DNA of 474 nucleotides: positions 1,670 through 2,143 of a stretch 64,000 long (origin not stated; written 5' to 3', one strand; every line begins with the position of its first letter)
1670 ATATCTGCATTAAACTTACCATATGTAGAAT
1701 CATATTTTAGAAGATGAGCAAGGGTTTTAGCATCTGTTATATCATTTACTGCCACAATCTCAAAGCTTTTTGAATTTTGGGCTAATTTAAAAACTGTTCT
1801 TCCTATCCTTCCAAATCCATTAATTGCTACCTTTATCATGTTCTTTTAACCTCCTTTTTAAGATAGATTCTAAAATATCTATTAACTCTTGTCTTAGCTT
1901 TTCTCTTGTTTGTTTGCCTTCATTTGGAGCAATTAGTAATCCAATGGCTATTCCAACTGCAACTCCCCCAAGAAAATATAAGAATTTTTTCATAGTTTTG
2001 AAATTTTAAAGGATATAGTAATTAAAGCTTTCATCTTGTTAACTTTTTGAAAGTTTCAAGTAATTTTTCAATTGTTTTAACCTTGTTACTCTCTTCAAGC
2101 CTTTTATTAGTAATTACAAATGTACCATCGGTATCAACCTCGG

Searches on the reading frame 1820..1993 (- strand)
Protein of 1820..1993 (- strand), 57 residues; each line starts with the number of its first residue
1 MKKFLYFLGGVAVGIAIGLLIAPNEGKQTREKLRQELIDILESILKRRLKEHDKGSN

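Call 3: search_protein_families(library=pfam, proteins=[window:1820-1993:-], max_evalue=1)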
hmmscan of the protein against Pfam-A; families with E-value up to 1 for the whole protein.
window:1820-1993:- (57 aa): 3 families
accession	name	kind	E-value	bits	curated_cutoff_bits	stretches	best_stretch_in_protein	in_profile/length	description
PF12732.12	YtxH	-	1.9e-10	41.4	37.5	1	5-44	2-41/71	YtxH-like protein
PF15141.11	UQCC3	-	0.23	11.9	33.6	1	2-30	8-37/87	Ubiquinol-cytochrome-c reductase complex assembly factor 3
PF19029.5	DUF883_C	-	0.71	10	27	1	11-22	17-28/30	DUF883 C-terminal glycine zipper region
